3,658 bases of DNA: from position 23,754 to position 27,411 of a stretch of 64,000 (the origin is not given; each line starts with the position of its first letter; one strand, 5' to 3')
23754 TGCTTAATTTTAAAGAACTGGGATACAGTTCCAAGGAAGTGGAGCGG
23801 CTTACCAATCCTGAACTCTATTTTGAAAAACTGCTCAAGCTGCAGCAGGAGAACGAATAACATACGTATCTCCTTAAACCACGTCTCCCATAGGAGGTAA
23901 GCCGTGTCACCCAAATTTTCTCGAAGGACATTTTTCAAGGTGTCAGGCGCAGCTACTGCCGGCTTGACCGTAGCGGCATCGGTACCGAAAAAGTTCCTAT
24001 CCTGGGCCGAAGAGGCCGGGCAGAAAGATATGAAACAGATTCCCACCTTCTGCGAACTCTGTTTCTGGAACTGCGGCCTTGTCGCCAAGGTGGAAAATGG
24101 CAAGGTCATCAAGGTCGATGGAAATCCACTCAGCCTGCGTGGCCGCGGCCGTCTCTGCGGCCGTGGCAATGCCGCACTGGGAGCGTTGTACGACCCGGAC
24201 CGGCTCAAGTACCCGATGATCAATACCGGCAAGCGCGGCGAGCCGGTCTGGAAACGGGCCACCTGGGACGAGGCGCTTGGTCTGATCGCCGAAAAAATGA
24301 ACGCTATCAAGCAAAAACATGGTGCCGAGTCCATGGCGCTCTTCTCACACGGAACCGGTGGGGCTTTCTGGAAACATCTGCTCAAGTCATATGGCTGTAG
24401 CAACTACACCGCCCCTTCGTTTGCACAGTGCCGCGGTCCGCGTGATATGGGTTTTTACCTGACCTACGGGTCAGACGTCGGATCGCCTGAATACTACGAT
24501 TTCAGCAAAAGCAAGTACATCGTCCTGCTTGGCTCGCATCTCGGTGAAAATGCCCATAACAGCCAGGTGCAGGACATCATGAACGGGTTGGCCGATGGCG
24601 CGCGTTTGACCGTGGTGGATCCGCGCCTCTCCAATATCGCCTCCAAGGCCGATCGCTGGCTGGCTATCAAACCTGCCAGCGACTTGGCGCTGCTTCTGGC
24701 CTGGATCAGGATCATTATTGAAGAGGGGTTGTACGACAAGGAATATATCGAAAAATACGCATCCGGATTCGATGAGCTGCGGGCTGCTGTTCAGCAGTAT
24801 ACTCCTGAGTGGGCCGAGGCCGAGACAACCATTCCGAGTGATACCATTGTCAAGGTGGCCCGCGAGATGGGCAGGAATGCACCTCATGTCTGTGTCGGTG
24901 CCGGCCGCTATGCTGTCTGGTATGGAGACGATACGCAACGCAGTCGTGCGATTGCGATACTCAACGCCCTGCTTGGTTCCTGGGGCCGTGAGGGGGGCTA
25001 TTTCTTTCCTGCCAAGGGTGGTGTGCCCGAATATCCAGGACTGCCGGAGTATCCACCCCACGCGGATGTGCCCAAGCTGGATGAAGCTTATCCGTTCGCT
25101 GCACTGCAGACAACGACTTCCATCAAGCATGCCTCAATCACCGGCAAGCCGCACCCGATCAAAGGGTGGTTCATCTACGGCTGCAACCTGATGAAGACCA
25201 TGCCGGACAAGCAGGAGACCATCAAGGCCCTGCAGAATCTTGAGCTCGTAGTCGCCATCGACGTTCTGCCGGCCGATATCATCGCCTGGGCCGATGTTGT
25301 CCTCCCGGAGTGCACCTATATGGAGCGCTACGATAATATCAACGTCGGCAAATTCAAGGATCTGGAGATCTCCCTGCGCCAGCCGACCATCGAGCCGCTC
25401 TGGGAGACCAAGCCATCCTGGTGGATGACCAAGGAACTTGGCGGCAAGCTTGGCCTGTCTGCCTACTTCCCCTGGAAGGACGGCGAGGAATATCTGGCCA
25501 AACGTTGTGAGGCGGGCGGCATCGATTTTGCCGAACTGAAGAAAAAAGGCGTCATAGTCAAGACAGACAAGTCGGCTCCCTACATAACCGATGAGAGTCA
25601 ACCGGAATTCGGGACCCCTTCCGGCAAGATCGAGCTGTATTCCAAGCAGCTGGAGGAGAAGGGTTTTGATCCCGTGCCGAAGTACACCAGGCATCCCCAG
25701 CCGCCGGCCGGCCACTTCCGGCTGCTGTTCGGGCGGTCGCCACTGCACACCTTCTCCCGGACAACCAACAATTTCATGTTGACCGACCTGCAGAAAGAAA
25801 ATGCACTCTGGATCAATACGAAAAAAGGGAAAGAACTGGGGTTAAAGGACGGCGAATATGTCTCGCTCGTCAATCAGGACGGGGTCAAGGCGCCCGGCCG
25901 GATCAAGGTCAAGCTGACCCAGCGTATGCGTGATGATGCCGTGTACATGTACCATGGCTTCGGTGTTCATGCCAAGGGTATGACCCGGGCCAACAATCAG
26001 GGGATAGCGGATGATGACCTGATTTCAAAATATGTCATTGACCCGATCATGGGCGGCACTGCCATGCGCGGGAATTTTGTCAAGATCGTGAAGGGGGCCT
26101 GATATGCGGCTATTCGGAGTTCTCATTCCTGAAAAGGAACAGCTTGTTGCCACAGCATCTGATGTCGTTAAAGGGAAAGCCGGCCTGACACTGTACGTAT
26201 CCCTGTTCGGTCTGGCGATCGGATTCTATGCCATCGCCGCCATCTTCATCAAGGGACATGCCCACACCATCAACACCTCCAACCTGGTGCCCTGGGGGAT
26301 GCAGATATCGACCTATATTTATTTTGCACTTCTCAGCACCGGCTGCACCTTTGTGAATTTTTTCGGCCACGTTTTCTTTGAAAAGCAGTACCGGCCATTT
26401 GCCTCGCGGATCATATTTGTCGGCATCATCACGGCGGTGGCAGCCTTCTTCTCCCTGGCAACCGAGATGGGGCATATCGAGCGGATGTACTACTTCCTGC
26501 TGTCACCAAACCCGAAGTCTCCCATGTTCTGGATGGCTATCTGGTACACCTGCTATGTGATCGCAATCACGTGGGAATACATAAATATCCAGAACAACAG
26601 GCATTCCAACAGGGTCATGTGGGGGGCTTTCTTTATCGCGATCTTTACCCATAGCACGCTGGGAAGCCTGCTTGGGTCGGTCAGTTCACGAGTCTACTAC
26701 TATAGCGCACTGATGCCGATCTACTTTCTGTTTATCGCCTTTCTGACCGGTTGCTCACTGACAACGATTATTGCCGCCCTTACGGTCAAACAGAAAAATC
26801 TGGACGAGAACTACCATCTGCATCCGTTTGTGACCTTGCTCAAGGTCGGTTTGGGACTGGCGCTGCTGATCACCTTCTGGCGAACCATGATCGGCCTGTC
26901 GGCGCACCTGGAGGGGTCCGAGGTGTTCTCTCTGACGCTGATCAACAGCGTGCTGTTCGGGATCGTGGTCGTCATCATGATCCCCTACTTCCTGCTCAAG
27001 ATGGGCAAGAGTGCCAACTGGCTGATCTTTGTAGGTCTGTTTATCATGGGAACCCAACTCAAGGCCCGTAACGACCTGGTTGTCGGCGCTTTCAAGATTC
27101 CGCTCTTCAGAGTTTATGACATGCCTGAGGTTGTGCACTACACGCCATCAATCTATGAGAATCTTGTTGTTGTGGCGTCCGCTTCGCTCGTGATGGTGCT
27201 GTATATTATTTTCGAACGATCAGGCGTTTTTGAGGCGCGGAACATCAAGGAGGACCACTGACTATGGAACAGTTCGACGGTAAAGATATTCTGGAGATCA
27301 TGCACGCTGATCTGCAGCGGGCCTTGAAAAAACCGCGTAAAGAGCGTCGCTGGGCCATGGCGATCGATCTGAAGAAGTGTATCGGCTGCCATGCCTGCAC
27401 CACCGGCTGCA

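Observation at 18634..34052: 15.5-kb porin / heme-rhodanese / Psr-like molybdoenzyme / Rieske-cyt b6 / multiheme supercluster: candidate undescribed sulfur- or selenium-compound respiratory system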

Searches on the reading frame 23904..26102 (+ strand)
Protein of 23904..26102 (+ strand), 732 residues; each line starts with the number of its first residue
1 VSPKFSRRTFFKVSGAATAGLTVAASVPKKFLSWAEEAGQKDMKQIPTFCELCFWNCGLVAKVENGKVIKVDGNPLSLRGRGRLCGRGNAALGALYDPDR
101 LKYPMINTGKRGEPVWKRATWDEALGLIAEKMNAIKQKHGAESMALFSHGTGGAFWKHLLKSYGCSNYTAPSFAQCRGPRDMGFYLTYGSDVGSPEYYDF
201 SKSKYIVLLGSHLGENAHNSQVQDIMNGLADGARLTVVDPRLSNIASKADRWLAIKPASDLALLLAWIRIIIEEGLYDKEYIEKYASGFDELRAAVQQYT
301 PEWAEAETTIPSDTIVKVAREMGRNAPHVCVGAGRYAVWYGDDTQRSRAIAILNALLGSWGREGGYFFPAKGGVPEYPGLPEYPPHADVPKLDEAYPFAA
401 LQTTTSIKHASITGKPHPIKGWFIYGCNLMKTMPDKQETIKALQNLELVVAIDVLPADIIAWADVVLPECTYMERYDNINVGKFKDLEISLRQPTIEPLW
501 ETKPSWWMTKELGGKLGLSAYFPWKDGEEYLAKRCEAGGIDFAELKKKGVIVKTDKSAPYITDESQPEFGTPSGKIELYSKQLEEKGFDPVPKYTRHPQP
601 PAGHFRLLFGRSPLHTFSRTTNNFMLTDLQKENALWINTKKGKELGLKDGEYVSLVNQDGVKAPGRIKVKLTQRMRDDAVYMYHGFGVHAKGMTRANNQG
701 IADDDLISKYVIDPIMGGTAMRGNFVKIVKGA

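Call 4: search_protein_families(library=pfam, proteins=[window:23904-26102:+], max_evalue=0.01)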
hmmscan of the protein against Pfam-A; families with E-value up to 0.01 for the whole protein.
window:23904-26102:+ (732 aa): 4 families
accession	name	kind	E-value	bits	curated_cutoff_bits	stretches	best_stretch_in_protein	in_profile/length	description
PF00384.28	Molybdopterin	-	1.2e-44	153.2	24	1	100-513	1-351/353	Molybdopterin oxidoreductase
PF04879.21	Molybdop_Fe4S4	-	6.4e-10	39.3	22.7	1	43-96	1-54/55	Molybdopterin oxidoreductase Fe4S4 domain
PF01568.27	Molydop_binding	-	4.7e-09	36.7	26.8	1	606-714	2-99/110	Molydopterin dinucleotide binding domain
PF10518.14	TAT_signal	-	0.00063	20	22.7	1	4-24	1-21/21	TAT (twin-arginine translocation) pathway signal sequence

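Call 6: search_protein_families(library=ncbifam, proteins=[window:23904-26102:+], max_evalue=0.001)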
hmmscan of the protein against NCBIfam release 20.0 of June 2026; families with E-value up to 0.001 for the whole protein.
window:23904-26102:+ (732 aa): 26 families (the best 25 are shown)
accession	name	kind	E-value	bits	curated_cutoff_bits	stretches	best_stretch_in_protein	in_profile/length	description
NF012032.0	PRK15488.1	equivalog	3.4e-160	534.6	694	1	5-717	3-746/759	thiosulfate reductase PhsA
TIGR01591.1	Fdh-alpha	equivalog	9.3e-78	261.9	666.25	1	48-686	1-643/672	formate dehydrogenase subunit alpha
TIGR02166.1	dmsA_ynfE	subfamily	3.8e-75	253.4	777.7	1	6-729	2-792/794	DMSO/selenate family reductase complex A subunit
TIGR03479.1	DMSO_red_II_alp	subfamily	1.7e-55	188.5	984.75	3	82-283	102-304/913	molybdopterin-dependent oxidoreductase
NF041714.1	arsenate_red_ArrA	equivalog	3e-53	181.2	1600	2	6-292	4-302/848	arsenate respiratory reductase molybdopterin-containing subunit ArrA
NF041884.1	selenate_YnfF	exception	9.1e-50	169.3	1650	1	5-730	1-797/798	selenate/tellurate reductase subunit YnfF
NF041885.1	selenate_YnfE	exception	1.5e-46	158.7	1675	1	5-728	3-802/805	selenate/tellurate reductase subunit YnfE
NF011566.1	PRK14990.1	exception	4.8e-46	157.2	1600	1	6-686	15-772/814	dimethylsulfoxide reductase subunit A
NF047855.1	AssmNtatRedNasC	equivalog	2e-41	142.1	1100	2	41-327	16-304/708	assimilatory nitrate reductase catalytic subunit NasC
NF041783.2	mnquin_red_QrcB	equivalog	1.8e-38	132.2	440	1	7-690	5-656/695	menaquinone reductase molybdopterin-binding-like subunit QrcB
TIGR00509.1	bisC_fam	subfamily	1.6e-36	125.9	1017.55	2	229-367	201-344/772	molybdopterin guanine dinucleotide-containing S/N-oxide reductase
NF011682.0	PRK15102.1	equivalog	1.3e-34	119.4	909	3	415-593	467-660/829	trimethylamine-N-oxide reductase TorA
TIGR02164.1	torA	equivalog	8.4e-34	116.8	1465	3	401-591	449-654/824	trimethylamine-N-oxide reductase TorA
TIGR01553.1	formate-DH-alph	equivalog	3.6e-32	111.1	814.2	2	187-287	206-305/1009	formate dehydrogenase-N subunit alpha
NF010055.0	PRK13532.1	equivalog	8.9e-27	93.7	904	1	4-286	2-291/830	nitrate reductase catalytic subunit NapA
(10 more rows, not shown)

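Call 7: search_solved_structures(query=window:23904-26102:+, max_evalue=1e-10)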
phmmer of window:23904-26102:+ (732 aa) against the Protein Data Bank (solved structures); distinct sequences matched with E-value up to 1e-10: 52.
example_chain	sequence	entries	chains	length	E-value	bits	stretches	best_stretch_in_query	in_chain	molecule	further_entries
2vpw_A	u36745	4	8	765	1.1e-207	694.6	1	6-730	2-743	THIOSULFATE REDUCTASE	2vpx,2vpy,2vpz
2e7z_A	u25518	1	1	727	1.3e-61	211.7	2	49-360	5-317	Acetylene hydratase Ahy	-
7qv7_S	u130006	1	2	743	1.1e-54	188.8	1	44-682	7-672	Hydrogen dependent carbon dioxide reductase subunit FdhF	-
7bkb_D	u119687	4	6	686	2e-46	161.4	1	41-687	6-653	Formate dehydrogenase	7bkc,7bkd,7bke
1aa6_A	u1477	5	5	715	3.4e-44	154.1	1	43-687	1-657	FORMATE DEHYDROGENASE H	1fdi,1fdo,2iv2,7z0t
6cz7_A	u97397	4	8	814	5.3e-44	153.4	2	46-295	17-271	ArrA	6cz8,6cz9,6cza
9vap_A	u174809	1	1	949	1.4e-41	145.4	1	5-365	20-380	Formate dehydrogenase molybdopterin-binding subunit FdhA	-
7vw6_A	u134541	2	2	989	4.5e-38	133.8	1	26-521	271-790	Formate dehydrogenase | Tungsten-containing formate dehydrogenase alpha subunit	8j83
7e5z_A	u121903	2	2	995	4.6e-38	133.8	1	26-521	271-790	Formate dehydrogenase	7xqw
5e7o_A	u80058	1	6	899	3e-37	131.1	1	56-284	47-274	DMSO reductase family type II enzyme, molybdopterin subunit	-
4ydd_A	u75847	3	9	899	4.4e-37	130.5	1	56-284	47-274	DMSO reductase family type II enzyme, molybdopterin subunit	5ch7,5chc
9t1s_L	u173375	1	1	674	1.7e-35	125.3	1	45-533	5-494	formate dehydrogenase (coenzyme F420)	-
9wxb_B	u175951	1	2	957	7.1e-34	120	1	19-479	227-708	Formate dehydrogenase alpha subunit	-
8rqz_C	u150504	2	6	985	4.8e-33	117.2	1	41-682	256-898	Probable oxidoreductase YjgC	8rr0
9gzq_A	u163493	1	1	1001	5.1e-33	117.1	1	41-682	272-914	Probable oxidoreductase YjgC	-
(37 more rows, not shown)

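Call 11: find_encoding_contigs(protein=window:23904-26102:+, flank=10000, max_places=6)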
Protein window:23904-26102:+ (732 aa): no gene with exactly this product is on record in the collection.

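Call 12: find_encoding_contigs(protein=window:23904-26099:+, flank=10000, max_places=6)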
Protein seq(732 aa) (732 aa): no gene with exactly this product is on record in the collection.

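Call 41: search_solved_structures(query=window:23904-26102:+, max_evalue=1e-100, show_alignments=1)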
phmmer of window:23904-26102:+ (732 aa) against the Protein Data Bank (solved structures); distinct sequences matched with E-value up to 1e-100: 1.
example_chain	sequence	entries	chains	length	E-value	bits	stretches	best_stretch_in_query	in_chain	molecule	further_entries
2vpw_A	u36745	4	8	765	1.1e-207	694.6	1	6-730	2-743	THIOSULFATE REDUCTASE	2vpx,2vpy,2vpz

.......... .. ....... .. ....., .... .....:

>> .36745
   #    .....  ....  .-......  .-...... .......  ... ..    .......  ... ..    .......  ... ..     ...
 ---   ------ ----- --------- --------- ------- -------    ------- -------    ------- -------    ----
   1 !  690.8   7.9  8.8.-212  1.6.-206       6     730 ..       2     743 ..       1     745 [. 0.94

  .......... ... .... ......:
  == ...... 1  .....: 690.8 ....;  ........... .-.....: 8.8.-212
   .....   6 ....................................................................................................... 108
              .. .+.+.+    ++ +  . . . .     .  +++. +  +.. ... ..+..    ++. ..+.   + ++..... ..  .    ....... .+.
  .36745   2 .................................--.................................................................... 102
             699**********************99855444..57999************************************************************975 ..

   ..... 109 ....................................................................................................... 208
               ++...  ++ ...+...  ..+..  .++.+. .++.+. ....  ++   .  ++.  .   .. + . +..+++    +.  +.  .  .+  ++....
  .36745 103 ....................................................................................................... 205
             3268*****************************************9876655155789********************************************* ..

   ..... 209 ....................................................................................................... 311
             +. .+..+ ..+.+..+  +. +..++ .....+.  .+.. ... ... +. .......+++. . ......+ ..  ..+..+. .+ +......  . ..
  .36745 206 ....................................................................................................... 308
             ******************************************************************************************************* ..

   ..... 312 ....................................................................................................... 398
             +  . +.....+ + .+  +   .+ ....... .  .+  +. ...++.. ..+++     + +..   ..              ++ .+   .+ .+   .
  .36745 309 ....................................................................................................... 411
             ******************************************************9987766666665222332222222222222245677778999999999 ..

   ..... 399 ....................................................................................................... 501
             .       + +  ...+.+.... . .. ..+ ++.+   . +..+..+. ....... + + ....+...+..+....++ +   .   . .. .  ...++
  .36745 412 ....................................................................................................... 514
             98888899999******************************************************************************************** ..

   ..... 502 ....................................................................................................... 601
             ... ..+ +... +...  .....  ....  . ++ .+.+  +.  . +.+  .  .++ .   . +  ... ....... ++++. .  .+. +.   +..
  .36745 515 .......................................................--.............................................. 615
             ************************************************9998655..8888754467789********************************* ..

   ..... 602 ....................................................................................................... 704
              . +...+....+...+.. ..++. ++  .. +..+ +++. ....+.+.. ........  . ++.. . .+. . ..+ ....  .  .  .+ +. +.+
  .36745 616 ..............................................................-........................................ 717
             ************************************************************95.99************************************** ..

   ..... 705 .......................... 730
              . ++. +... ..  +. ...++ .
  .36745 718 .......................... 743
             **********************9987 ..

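Call 79: find_related_loci(query=window:23904-26102:+, collection=metagenome_contigs, flank=10000)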
Query window:23904-26102:+ (732 aa) in metagenome_contigs; peptide patterns used: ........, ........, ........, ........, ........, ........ (x = any residue, [..] = any of these).
132 stretches matched a pattern; 65 encode a relative of the query (tblastn E <= 1e-3); 65 distinct loci.
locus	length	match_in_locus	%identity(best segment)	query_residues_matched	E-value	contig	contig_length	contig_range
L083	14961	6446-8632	93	4-732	0e+0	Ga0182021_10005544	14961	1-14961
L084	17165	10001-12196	90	1-732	0e+0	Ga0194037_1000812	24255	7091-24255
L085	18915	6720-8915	91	1-732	0e+0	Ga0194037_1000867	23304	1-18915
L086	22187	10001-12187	92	4-732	0e+0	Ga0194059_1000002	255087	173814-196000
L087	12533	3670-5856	91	4-732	0e+0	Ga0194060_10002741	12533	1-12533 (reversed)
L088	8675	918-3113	91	1-732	0e+0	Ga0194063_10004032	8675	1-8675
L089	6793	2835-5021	82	4-732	0e+0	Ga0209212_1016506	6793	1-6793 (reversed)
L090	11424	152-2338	82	4-732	0e+0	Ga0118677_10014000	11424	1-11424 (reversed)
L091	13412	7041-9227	81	4-732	0e+0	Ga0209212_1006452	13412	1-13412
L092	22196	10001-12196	82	1-732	0e+0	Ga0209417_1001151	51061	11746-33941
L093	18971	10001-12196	81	1-732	0e+0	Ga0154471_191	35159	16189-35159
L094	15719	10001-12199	79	1-732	0e+0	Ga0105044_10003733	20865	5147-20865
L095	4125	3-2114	81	30-732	0e+0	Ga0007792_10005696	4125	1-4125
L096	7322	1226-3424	76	1-732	0e+0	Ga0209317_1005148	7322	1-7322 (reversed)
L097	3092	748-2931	74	4-731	0e+0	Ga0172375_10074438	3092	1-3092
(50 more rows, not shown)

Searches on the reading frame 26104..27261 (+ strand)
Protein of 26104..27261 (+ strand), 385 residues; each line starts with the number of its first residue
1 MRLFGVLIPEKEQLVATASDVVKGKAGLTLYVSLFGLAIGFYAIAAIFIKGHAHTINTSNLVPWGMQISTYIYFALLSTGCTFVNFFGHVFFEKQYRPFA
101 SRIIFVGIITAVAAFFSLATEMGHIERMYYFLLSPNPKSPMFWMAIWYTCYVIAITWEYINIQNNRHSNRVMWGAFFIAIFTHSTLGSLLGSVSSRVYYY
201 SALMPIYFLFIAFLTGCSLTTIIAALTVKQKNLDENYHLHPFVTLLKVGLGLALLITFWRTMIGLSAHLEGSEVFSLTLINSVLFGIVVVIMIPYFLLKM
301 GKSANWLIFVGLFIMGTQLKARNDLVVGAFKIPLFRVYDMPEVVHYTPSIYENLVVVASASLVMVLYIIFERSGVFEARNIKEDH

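Call 4: search_protein_families(library=pfam, proteins=[window:26104-27261:+], max_evalue=0.01)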
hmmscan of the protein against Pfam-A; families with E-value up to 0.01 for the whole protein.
window:26104-27261:+ (385 aa): 1 family
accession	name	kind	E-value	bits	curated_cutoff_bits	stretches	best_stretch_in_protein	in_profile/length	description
PF03916.19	NrfD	-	1.3e-18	68.2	25.8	1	56-313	3-292/313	Polysulphide reductase, NrfD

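Call 6: search_protein_families(library=ncbifam, proteins=[window:26104-27261:+], max_evalue=0.001)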
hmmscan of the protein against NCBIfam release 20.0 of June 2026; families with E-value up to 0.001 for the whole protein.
window:26104-27261:+ (385 aa): 1 family
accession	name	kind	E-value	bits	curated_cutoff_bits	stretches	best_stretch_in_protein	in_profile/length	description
NF045798.1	DsrP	equivalog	8e-07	28.8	350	1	31-363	15-329/346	sulfate reduction electron transfer complex DsrMKJOP subunit DsrP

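Call 65: search_solved_structures(query=window:26104-27261:+, max_evalue=1, show_alignments=1)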
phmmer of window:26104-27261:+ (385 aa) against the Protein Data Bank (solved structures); distinct sequences matched with E-value up to 1: 0.
